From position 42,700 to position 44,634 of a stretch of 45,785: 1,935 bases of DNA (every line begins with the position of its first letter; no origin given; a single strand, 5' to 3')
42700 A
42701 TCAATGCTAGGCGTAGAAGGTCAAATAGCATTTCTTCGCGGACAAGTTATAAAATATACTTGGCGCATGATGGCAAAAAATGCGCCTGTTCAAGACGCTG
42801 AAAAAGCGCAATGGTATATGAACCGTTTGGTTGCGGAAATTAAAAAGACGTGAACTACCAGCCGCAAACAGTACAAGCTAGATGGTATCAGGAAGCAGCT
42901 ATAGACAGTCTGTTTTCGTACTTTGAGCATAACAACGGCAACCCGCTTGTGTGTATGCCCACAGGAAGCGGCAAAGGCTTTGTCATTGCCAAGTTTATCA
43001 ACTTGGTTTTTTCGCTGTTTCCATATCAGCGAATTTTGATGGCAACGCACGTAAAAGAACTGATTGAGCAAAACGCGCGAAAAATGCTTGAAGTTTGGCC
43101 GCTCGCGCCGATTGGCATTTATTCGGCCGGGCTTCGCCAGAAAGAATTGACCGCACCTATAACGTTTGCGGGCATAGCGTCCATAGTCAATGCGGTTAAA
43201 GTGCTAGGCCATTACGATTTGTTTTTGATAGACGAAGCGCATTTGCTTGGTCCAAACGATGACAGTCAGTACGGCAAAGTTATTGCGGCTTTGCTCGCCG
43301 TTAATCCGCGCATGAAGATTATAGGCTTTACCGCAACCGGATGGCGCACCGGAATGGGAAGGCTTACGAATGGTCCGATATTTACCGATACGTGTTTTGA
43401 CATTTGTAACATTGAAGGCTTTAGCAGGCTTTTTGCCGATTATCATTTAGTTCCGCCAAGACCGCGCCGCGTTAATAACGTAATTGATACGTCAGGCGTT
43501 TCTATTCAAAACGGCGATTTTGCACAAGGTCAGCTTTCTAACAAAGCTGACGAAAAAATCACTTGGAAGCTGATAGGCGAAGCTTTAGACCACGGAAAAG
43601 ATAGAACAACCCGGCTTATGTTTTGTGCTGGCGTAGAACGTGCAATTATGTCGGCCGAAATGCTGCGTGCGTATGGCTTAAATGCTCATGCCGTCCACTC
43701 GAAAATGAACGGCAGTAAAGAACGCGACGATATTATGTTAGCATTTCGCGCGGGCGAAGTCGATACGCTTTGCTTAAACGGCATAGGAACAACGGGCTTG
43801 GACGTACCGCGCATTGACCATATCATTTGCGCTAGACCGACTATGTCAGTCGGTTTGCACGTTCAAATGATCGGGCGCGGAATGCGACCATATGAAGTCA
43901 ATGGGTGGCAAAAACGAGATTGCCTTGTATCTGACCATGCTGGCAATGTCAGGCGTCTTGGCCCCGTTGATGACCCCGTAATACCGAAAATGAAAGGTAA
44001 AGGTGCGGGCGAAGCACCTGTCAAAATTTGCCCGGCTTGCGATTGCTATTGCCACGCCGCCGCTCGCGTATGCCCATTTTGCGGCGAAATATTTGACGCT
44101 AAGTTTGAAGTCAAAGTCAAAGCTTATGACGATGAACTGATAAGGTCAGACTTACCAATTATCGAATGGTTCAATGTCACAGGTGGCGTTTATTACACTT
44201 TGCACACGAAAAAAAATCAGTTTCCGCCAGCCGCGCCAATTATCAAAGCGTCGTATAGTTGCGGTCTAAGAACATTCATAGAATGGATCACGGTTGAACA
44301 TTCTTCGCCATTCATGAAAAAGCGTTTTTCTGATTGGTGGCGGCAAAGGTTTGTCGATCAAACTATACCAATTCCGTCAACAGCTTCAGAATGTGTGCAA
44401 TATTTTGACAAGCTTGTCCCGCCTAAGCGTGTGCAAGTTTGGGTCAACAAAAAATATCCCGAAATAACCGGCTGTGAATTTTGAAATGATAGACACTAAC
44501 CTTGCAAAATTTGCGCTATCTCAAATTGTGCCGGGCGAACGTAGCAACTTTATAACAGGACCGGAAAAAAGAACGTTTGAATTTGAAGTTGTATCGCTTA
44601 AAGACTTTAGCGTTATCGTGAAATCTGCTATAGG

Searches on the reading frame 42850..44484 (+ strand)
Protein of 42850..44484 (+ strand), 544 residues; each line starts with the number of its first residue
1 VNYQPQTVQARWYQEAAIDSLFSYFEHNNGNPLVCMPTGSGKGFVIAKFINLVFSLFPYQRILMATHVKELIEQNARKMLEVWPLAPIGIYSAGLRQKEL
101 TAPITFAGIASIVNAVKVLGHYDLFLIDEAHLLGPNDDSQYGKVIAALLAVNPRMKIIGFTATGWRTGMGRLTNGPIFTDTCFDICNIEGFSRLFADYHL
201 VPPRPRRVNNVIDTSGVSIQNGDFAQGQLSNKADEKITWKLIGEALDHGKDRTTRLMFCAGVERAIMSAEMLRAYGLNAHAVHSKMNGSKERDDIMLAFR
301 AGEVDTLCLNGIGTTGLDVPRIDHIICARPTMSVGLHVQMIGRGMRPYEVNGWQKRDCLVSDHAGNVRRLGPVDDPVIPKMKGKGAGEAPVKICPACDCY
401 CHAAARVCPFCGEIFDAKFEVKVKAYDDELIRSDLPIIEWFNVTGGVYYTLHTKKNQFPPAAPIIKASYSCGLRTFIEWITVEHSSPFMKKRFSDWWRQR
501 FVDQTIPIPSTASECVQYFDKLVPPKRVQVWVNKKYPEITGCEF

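Call 10: search_protein_families(library=pfam, proteins=[window:42850-44484:+], max_evalue=0.00001)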
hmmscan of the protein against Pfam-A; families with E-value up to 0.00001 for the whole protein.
window:42850-44484:+ (544 aa): 3 families
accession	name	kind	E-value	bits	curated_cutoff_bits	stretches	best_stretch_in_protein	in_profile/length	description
PF04851.21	ResIII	-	6e-19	69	22.5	1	9-163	3-161/164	Type III restriction enzyme, res subunit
PF00271.37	Helicase_C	-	8.6e-13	49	23.5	1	246-346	10-108/110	Helicase conserved C-terminal domain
PF00270.35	DEAD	-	1.8e-08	34.7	26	1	13-163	3-159/167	DEAD/DEAH box helicase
